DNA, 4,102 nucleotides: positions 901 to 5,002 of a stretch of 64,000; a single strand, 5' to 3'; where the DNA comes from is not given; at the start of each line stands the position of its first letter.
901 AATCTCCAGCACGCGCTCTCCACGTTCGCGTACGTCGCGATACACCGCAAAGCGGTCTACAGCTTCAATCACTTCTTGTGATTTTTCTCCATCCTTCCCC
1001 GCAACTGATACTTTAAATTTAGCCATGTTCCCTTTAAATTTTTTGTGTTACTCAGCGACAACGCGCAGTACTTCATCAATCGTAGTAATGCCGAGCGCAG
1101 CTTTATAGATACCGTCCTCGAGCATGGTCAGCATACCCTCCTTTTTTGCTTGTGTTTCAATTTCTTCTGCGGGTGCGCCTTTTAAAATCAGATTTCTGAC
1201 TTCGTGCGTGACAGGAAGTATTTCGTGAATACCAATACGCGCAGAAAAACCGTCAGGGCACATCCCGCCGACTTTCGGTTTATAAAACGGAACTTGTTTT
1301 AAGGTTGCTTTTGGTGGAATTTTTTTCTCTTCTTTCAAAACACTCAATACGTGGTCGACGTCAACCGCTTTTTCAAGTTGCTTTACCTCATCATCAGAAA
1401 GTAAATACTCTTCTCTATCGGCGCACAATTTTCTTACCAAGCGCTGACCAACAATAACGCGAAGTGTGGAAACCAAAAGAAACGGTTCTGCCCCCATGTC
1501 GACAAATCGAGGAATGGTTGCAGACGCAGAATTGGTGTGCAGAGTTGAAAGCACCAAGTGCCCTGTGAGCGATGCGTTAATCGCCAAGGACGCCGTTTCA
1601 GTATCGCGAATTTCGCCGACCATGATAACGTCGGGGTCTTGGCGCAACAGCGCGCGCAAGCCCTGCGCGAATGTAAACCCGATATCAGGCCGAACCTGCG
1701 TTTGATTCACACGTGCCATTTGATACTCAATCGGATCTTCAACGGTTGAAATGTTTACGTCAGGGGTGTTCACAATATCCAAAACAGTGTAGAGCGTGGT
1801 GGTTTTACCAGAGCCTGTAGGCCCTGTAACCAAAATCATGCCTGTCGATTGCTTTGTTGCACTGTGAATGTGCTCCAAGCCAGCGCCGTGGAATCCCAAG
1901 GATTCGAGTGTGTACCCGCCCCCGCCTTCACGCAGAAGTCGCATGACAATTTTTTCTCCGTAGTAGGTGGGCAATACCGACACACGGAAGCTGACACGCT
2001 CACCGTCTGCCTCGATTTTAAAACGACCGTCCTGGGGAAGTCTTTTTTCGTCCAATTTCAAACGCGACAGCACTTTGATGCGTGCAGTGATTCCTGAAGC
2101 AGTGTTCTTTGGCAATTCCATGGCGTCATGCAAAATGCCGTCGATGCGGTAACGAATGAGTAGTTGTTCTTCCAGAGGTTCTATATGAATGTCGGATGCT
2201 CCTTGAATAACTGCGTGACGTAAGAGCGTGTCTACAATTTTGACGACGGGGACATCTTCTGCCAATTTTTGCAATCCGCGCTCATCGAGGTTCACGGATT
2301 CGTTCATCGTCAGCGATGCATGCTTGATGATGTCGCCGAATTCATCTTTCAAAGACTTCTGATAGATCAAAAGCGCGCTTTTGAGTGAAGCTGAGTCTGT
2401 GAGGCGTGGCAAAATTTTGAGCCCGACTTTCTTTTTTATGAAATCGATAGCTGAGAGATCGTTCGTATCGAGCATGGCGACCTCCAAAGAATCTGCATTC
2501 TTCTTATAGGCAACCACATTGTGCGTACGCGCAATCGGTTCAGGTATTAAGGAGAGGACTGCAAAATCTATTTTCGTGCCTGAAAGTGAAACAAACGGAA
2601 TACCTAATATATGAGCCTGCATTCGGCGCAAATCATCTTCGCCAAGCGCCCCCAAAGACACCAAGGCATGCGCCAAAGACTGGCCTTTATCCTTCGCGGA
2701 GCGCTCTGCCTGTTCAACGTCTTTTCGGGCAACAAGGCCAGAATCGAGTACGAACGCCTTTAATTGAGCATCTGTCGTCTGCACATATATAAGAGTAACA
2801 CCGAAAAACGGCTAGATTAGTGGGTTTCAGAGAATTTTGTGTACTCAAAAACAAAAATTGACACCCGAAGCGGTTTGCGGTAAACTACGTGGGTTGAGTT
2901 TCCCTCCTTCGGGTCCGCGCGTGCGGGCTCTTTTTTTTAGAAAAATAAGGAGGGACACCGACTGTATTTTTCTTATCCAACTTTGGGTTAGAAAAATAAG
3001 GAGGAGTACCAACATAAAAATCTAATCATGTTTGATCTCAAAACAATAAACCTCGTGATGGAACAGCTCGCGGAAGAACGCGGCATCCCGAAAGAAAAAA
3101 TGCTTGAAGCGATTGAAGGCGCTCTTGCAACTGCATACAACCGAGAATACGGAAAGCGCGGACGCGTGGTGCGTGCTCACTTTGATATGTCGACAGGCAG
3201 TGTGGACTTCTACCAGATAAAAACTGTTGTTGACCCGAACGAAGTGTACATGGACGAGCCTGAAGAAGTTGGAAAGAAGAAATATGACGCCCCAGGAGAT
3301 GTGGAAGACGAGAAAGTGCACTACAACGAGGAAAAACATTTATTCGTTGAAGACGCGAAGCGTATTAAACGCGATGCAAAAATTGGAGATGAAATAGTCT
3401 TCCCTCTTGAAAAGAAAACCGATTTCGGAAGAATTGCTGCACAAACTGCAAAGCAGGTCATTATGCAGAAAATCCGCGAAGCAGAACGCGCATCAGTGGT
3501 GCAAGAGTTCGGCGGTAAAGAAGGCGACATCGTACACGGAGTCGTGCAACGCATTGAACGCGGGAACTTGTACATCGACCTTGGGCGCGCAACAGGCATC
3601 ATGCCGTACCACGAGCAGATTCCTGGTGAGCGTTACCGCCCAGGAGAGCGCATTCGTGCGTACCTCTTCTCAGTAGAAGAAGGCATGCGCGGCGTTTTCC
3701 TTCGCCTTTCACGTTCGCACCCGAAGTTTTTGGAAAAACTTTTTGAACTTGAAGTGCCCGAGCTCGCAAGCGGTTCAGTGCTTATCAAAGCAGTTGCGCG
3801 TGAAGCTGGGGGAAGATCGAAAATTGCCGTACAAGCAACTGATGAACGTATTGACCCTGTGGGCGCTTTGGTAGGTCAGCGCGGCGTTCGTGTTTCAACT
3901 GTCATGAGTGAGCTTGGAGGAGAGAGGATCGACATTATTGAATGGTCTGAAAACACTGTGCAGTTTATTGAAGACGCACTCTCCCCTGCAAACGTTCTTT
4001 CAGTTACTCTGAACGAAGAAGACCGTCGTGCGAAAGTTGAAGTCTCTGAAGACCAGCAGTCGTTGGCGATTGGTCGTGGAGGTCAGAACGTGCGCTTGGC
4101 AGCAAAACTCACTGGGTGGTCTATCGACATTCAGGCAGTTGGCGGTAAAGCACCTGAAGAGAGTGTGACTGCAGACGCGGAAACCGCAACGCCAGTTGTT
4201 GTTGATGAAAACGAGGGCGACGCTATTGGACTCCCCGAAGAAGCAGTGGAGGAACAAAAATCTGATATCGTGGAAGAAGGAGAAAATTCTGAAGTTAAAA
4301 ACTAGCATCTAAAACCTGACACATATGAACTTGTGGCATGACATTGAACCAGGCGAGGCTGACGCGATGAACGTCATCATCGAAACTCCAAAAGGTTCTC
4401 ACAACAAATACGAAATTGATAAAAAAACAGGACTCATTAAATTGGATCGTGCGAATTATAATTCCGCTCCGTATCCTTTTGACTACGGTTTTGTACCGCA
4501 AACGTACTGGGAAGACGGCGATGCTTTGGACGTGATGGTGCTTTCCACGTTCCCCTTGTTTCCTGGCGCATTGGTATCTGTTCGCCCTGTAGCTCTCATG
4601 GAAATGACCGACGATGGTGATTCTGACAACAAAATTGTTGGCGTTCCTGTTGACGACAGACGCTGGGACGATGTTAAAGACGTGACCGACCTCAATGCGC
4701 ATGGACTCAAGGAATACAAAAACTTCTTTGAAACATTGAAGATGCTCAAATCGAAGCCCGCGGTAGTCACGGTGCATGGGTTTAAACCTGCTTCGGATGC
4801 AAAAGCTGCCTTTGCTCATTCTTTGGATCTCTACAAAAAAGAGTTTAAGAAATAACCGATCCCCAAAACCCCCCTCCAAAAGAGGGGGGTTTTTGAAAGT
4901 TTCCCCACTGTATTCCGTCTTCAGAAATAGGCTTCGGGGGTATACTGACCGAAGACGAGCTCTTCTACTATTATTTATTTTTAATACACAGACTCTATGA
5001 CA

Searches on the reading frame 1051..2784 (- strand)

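Call 82: search_protein_families(library=pfam, proteins=[window:1051-2784:-], max_evalue=0.00001)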
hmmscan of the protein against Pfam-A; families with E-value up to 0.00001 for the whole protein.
window:1051-2784:- (578 aa): 2 families
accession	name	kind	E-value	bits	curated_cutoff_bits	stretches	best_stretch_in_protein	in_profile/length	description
PF00437.27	T2SSE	-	1.8e-121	405.7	24.9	1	175-574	3-370/370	Type II/IV secretion system protein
PF05157.20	MshEN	-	9.9e-11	41.9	23.1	1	60-138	1-80/90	MshEN domain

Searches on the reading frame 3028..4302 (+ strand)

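Call 82: search_protein_families(library=pfam, proteins=[window:3028-4302:+], max_evalue=0.00001)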
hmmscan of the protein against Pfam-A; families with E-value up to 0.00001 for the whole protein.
window:3028-4302:+ (425 aa): 3 families
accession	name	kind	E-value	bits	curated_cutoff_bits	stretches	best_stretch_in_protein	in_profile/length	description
PF08529.16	NusA_N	-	5.4e-32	111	23.8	1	10-154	5-118/119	NusA N-terminal domain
PF13184.12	KH_5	-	6.8e-28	97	27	1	260-327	1-68/69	NusA-like KH domain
PF00575.29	S1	-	2.1e-08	34.9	22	1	164-225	3-71/74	S1 RNA binding domain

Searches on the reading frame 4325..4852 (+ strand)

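Call 82: search_protein_families(library=pfam, proteins=[window:4325-4852:+], max_evalue=0.00001)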
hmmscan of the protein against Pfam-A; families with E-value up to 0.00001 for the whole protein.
window:4325-4852:+ (176 aa): 1 family
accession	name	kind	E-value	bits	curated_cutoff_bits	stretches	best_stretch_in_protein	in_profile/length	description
PF00719.24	Pyrophosphatase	-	3.6e-49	166.9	23.5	1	17-170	1-152/153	Inorganic pyrophosphatase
